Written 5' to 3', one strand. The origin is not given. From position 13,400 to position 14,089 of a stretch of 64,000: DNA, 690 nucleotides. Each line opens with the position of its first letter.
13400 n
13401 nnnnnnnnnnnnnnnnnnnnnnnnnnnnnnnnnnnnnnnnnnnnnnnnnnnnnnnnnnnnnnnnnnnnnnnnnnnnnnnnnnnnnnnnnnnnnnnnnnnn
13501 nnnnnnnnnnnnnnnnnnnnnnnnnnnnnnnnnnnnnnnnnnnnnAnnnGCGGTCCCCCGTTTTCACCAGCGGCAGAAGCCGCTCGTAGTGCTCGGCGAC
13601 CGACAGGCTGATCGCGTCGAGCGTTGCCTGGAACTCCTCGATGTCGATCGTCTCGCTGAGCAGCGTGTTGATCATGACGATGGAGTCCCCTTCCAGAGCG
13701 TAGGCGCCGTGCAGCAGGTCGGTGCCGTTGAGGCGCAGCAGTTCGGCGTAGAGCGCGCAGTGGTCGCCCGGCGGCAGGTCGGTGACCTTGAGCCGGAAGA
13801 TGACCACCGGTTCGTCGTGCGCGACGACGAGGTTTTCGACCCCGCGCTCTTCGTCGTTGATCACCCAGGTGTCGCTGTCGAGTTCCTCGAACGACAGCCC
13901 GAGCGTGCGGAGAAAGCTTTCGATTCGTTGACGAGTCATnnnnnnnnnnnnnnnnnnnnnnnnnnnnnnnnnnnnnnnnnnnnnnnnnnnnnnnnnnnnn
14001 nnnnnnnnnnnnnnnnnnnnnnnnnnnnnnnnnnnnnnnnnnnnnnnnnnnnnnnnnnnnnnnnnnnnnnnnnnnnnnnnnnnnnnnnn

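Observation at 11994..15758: Non-canonical psp-type envelope-stress operon: HTH-less sigma-54 activator, STAS/Zn-ribbon, YbjN-like, PspA, pseudo-receiver OmpR regulator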

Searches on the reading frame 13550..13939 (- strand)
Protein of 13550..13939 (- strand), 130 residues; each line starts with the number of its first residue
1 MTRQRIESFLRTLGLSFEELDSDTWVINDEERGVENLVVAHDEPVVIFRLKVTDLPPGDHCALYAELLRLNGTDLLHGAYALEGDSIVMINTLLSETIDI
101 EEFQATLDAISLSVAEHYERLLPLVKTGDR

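Call 8: find_homologous_proteins(query=window:13550-13939:-)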
Query seq(130 aa) (130 aa): 163 proteins with E <= 0.001 among 214 candidates; the best 120 are listed.
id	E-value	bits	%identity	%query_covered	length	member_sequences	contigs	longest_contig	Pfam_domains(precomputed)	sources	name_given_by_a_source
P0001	4.3e-78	277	100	100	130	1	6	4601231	PF05932.20,PF22550.2,PF10722.15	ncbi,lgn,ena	-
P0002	5.9e-78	277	99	100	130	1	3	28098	PF05932.20,PF22550.2,PF10722.15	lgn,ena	-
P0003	1.2e-77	276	99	100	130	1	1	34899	PF05932.20,PF22550.2,PF10722.15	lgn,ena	-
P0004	1.4e-75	269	95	100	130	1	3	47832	PF05932.20,PF22550.2,PF10722.15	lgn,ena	-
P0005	2.9e-75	268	95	100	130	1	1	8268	PF05932.20,PF22550.2,PF10722.15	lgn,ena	-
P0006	9.7e-75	266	94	100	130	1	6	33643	PF05932.20,PF22550.2,PF10722.15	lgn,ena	-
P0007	1.3e-74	266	94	100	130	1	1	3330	PF05932.20,PF22550.2,PF10722.15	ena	-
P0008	2.4e-74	265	93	100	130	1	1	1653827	PF05932.20,PF22550.2,PF10722.15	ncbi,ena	-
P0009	4.7e-74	264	93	100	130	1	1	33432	PF05932.20,PF22550.2,PF10722.15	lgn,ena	-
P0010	3.7e-73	261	92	100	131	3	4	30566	PF05932.20,PF22550.2,PF10722.15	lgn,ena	-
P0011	4.5e-73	261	92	99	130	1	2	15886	PF05932.20,PF22550.2,PF10722.15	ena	-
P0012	8.6e-73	260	92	99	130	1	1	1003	PF05932.20,PF22550.2,PF10722.15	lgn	-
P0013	1.1e-72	260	92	99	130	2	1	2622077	PF05932.20,PF22550.2,PF10722.15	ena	-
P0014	1.8e-72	259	93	98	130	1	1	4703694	PF05932.20,PF22550.2,PF10722.15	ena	-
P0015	2.8e-72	259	91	98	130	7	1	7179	PF05932.20,PF22550.2,PF10722.15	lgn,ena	-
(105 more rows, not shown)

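Call 11: find_encoding_contigs(protein=P0001, flank=10000, max_places=3)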
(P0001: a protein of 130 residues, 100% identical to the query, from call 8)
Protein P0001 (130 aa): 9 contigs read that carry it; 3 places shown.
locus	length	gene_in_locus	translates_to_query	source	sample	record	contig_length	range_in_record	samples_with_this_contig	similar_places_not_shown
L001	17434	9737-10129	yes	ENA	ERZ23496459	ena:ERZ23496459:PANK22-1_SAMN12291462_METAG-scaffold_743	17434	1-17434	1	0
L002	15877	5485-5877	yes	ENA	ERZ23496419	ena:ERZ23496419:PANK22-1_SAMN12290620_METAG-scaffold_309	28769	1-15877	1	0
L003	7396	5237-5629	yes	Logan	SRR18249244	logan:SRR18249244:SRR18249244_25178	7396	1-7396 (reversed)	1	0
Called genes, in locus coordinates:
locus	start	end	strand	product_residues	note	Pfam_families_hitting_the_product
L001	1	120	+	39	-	?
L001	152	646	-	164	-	PF01202:SKI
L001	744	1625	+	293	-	PF13641:Glyco_tranf_2_3, PF00535:Glycos_transf_2, PF10111:Glyco_tranf_2_2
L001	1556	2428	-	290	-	PF00483:NTP_transferase, PF12804:NTP_transf_3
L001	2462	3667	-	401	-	PF00365:PFK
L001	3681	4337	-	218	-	-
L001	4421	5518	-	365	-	PF01790:LGT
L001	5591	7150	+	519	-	PF22694:CtpB_N-like, PF00595:PDZ (weak), PF13180:PDZ_2, PF17820:PDZ_6 (weak), PF03572:Peptidase_S41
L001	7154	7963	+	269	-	PF20260:PUA_4 (weak), PF04452:Methyltrans_RNA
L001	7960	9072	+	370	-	PF00072:Response_reg, PF00158:Sigma54_activat, PF14532:Sigma54_activ_2, PF07724:AAA_2 (weak), PF07728:AAA_5 (weak), PF25601:AAA_lid_14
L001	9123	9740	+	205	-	PF13466:STAS_2, PF01740:STAS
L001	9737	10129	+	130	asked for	PF05932:CesT (weak), PF10722:YbjN (weak), PF22550:CesT_Tir_1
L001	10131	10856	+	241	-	PF04012:PspA_IM30, PF27865:CHP04376 (weak)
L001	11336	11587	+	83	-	PF00486:Trans_reg_C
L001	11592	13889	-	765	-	PF03030:H_PPase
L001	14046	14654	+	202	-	-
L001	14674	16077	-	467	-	PF06723:MreB_Mbl (faint), PF00012:HSP70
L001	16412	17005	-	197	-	-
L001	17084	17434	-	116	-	?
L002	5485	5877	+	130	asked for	PF05932:CesT (weak), PF10722:YbjN (weak), PF22550:CesT_Tir_1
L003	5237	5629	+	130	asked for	PF05932:CesT (weak), PF10722:YbjN (weak), PF22550:CesT_Tir_1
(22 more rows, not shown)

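Call 13: find_related_loci(query=A1, collection=genome_contigs, flank=7000)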
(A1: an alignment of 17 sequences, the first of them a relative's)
Query A1 (130 aa) in genome_contigs; peptide patterns used: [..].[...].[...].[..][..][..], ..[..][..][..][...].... (x = any residue, [..] = any of these).
214 stretches matched a pattern; 159 encode a relative of the query (tblastn E <= 1e-3); the best 80 are kept; 80 distinct loci.
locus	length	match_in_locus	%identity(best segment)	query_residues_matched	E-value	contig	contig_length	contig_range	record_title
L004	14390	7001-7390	93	1-130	3e-80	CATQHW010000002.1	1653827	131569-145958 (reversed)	MAG: uncultured Spirochaetia bacterium isolate 66362a33-eddf-4579-992a-93dc3fc4ae3b genome assembly, contig: contig_2, w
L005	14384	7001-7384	91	1-128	8e-78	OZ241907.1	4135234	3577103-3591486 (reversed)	MAG: Spirochaetia bacterium isolate a6813188-a84a-44bb-94ea-091c6532f8ec genome assembly, chromosome: 1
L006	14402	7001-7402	88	1-129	2e-76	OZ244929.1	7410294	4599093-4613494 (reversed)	MAG: Spirochaetia bacterium isolate 8068e3ae-2514-4771-9ed6-15a7f5772894 genome assembly, chromosome: 1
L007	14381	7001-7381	88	1-127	1e-74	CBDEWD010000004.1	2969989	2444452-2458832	MAG: Spirochaetia bacterium isolate c5f6e9bc-bcaa-411e-bf86-d1d97e606e4d genome assembly, contig: contig_4, whole genome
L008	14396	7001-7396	86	1-127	1e-74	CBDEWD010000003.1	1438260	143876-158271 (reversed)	MAG: Spirochaetia bacterium isolate c5f6e9bc-bcaa-411e-bf86-d1d97e606e4d genome assembly, contig: contig_3, whole genome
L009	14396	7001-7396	86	1-127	1e-74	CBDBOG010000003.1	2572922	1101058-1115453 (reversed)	MAG: Spirochaetia bacterium isolate 40739a5d-4c61-4e6f-ad63-b7fc718ca5ff genome assembly, contig: contig_3, whole genome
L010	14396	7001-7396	86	1-127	2e-74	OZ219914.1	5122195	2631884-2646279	MAG: Spirochaetia bacterium isolate 65460407-d738-4661-97af-02a88c6845d9 genome assembly, chromosome: 2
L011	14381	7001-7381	87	1-127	5e-74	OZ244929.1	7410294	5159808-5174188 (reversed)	MAG: Spirochaetia bacterium isolate 8068e3ae-2514-4771-9ed6-15a7f5772894 genome assembly, chromosome: 1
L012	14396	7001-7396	86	1-127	6e-74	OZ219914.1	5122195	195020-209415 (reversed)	MAG: Spirochaetia bacterium isolate 65460407-d738-4661-97af-02a88c6845d9 genome assembly, chromosome: 2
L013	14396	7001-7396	86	1-127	1e-73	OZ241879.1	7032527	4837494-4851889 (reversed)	MAG: Spirochaetia bacterium isolate 33422d00-efb0-4b49-bd16-f937cda21374 genome assembly, chromosome: 1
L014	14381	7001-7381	87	1-127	2e-73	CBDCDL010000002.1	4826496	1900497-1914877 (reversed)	MAG: Spirochaetia bacterium isolate 978a6f5d-7542-411a-95a3-dd801879e222 genome assembly, contig: contig_2, whole genome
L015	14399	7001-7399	86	1-128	6e-73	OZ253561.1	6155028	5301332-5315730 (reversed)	MAG: Spirochaetia bacterium isolate ba2874e9-b452-4f5e-a21f-6ab892bda592 genome assembly, chromosome: 1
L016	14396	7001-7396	84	1-127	6e-73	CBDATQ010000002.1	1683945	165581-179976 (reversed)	MAG: Spirochaetia bacterium isolate a15d9f8d-dc76-4eb1-89a5-0bc88780a661 genome assembly, contig: contig_2, whole genome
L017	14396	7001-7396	84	1-127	1e-71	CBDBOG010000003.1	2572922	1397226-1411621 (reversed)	MAG: Spirochaetia bacterium isolate 40739a5d-4c61-4e6f-ad63-b7fc718ca5ff genome assembly, contig: contig_3, whole genome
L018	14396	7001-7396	85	1-127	2e-71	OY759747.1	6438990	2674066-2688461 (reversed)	MAG: Spirochaetia bacterium isolate 029c9a96-c795-42b2-9c0d-59f5314b817a genome assembly, chromosome: 1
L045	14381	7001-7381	46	1-126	1e-36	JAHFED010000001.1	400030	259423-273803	MAG: Myxococcales bacterium isolate nzgw260 NODE_10_length_400031_cov_5.039289, whole genome shotgun sequence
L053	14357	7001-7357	45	3-121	1e-35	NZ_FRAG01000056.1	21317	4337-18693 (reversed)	Paramaledivibacter caminithermalis DSM 15212, whole genome shotgun sequence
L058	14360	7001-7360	48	4-123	5e-35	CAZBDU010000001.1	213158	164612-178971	MAG TPA_asm: uncultured Spirochaetaceae bacterium isolate binchicken_co178_265 genome assembly, contig: NODE_103_length_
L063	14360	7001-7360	45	2-121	1e-32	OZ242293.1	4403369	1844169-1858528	MAG: Chloroflexota bacterium isolate 52ff3f9d-f017-45e4-ba4f-ef8953291d95 genome assembly, chromosome: 1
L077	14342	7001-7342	46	5-118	6e-32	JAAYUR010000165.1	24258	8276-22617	MAG: Treponema sp. isolate AS27yjCOA_177 79426_AS27, whole genome shotgun sequence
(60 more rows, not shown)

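Call 22: search_protein_families(library=pfam, proteins=[L058:2932-3846:-, L058:4926-5420:-, L058:5445-6176:-, L058:5818-6273:+, L058:8062-8721:+, L077:1845-2591:+, L077:3729-4607:+, L077:4367-5101:+, L077:5360-6163:+, L077:8099-8719:+], max_evalue=0.01)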
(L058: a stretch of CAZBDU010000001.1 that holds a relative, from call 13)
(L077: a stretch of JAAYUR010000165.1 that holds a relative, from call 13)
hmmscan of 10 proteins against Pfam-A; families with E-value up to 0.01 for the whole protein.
L058:2932-3846:- (304 aa): 0 families

L058:4926-5420:- (164 aa): 0 families

L058:5445-6176:- (243 aa): 1 family
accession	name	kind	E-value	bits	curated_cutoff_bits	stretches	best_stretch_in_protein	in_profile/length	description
PF00588.24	SpoU_methylase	-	6e-26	91.7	29.7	1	11-159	2-142/142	SpoU rRNA Methylase family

L058:5818-6273:+ (151 aa): 0 families

L058:8062-8721:+ (219 aa): 1 family
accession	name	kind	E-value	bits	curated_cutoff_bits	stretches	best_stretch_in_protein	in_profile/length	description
PF00486.34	Trans_reg_C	-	1.1e-16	61.1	26.2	1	142-217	2-76/77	Transcriptional regulatory protein, C terminal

L077:1845-2591:+ (248 aa): 1 family
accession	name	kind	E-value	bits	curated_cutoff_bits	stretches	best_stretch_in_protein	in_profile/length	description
PF03808.19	Glyco_tran_WecG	-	1.1e-36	126.6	27.4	1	64-230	1-167/168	Glycosyl transferase WecG/TagA/CpsF family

L077:3729-4607:+ (292 aa): 0 families

L077:4367-5101:+ (244 aa): 0 families

L077:5360-6163:+ (267 aa): 3 families
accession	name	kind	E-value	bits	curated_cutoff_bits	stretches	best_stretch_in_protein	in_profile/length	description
PF13561.12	adh_short_C2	-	3.7e-19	69.7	27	1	40-264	6-235/236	Enoyl-(Acyl carrier protein) reductase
PF00106.31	adh_short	-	5.9e-18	65.5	26.6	1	33-216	3-188/195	short chain dehydrogenase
PF08659.16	KR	-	0.0047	17.3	22.6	0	34-72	4-43/180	KR domain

L077:8099-8719:+ (206 aa): 1 family
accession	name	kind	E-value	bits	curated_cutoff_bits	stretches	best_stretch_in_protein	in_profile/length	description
PF00486.34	Trans_reg_C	-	4e-06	27.2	26.2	1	126-200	5-77/77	Transcriptional regulatory protein, C terminal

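Call 37: search_protein_families(library=pfam, proteins=[L053:4846-6840:+, L053:8124-9149:-, L063:5069-6025:+, L063:6125-6874:+, L063:8204-9601:-, L007:5771-6796:-, L007:8460-8906:-, L010:5296-6672:-, L010:8353-9756:-, L045:8493-9302:+], max_evalue=0.001)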
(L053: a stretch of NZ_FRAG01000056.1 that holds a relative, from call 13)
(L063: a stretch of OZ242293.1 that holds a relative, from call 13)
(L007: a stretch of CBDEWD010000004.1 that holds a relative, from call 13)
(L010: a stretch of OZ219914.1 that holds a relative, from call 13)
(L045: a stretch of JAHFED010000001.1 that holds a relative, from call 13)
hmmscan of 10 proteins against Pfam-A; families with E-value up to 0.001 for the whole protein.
L053:4846-6840:+ (664 aa): 3 families
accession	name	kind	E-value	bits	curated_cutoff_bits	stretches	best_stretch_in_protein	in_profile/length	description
PF00015.26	MCPsignal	-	7e-45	153.4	34.6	1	436-615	5-170/172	Methyl-accepting chemotaxis protein (MCP) signalling domain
PF02743.24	dCache_1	-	1.7e-27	97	45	1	34-259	2-232/240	Cache domain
PF22673.2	MCP-like_PDC_1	-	6.4e-09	36.7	27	1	102-170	36-107/113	Methyl-accepting chemotaxis protein-like, first PDC sensor domain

L053:8124-9149:- (341 aa): 5 families
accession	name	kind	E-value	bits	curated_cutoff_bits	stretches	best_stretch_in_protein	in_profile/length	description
PF07885.22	Ion_trans_2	-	4.1e-20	71.9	22.5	1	29-105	3-78/79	Ion channel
PF02254.24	TrkA_N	-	1e-17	65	23.8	1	124-246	1-115/116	TrkA-N domain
PF22614.2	Slo-like_RCK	-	2.5e-12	46.9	24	1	120-224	2-118/119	Calcium-activated potassium channel slowpoke-like RCK domain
PF06241.17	Castor_Poll_mid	-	4.9e-09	36.6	26.7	1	250-339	3-90/104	Castor and Pollux, part of voltage-gated ion channel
PF00520.37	Ion_trans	-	1.4e-08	34.7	25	1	19-107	125-236/241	Ion transport protein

L063:5069-6025:+ (318 aa): 2 families
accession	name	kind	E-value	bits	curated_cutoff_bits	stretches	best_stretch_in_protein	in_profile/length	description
PF02826.25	2-Hacid_dh_C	-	3.2e-56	189.9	25.1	1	103-280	1-177/178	D-isomer specific 2-hydroxyacid dehydrogenase, NAD binding domain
PF00389.36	2-Hacid_dh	-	1.9e-07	31.3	24.6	1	19-311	16-132/134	D-isomer specific 2-hydroxyacid dehydrogenase, catalytic domain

L063:6125-6874:+ (249 aa): 1 family
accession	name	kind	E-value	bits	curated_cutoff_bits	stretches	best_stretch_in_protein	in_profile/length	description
PF03328.21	HpcH_HpaI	-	8.5e-35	120.5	25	1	22-235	7-218/221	HpcH/HpaI aldolase/citrate lyase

L063:8204-9601:- (465 aa): 2 families
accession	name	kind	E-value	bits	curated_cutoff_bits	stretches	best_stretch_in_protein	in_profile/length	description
PF04055.27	Radical_SAM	-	7.1e-12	46.2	29.5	1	162-321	1-164/166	Radical SAM superfamily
PF02310.24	B12-binding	-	6.9e-10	39.3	32.1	1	24-120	12-120/121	B12 binding domain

L007:5771-6796:- (341 aa): 0 families

L007:8460-8906:- (148 aa): 0 families

L010:5296-6672:- (458 aa): 7 families
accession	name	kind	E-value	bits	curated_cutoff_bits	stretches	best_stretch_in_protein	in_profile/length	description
PF13175.12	AAA_15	-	4.8e-26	92.7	32.1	2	303-384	285-373/374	AAA ATPase domain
PF13304.12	AAA_21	-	4.2e-24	86.6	27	2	203-385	150-303/304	AAA domain, putative AbiEii toxin, Type IV TA system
PF02463.25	SMC_N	-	1e-06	28.8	40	1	9-52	1-48/220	RecF/RecN/SMC N terminal domain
PF13476.12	AAA_23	-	1.1e-06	29.8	27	1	12-51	1-41/201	AAA domain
PF10412.15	TrwB_AAD_bind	-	7.9e-05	22.1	20.5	1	32-72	18-56/387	Type IV secretion-system coupling protein DNA-binding domain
PF12476.13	DUF3696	-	0.00011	22.8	22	1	400-442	4-49/52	Protein of unknown function (DUF3696)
PF13555.12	AAA_29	-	0.00078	19.6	27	0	10-52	1-47/61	P-loop containing region of AAA domain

L010:8353-9756:- (467 aa): 3 families
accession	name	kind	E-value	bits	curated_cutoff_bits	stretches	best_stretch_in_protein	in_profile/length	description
PF00805.28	Pentapeptide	-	9.6e-17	60.7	20.2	2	55-91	2-38/40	Pentapeptide repeats (8 copies)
PF08867.16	FRG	-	4.8e-16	59.9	25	1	147-235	3-91/94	FRG domain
PF13599.13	Pentapeptide_4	-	8.8e-06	26.1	38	1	41-105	13-77/78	Pentapeptide repeat region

L045:8493-9302:+ (269 aa): 0 families

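Call 64: search_protein_families(library=pfam, proteins=[L008:8149-9501:-, L008:9926-11158:-, L008:10247-11302:+, L008:9780-10442:-], max_evalue=0.001)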
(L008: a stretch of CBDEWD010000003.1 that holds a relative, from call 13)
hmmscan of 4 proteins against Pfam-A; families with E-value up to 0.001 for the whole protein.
L008:8149-9501:- (450 aa): 3 families
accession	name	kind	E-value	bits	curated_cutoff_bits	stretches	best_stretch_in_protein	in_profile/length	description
PF02492.25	cobW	-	4.7e-57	192.9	20.7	1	52-257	1-179/180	CobW/HypB/UreG, nucleotide-binding domain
PF07683.19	CobW_C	-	4.9e-27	94.1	22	1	303-420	1-94/94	Cobalamin synthesis protein cobW C-terminal domain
PF03193.22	RsgA_GTPase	-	0.00024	21.4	30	0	53-83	108-137/174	RsgA GTPase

L008:9926-11158:- (410 aa): 1 family
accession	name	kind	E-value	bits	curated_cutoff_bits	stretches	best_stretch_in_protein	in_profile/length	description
PF01297.22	ZnuA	-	2.2e-66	224.5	29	1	37-405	1-262/263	Zinc-uptake complex component A periplasmic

L008:10247-11302:+ (351 aa): 0 families

L008:9780-10442:- (220 aa): 0 families
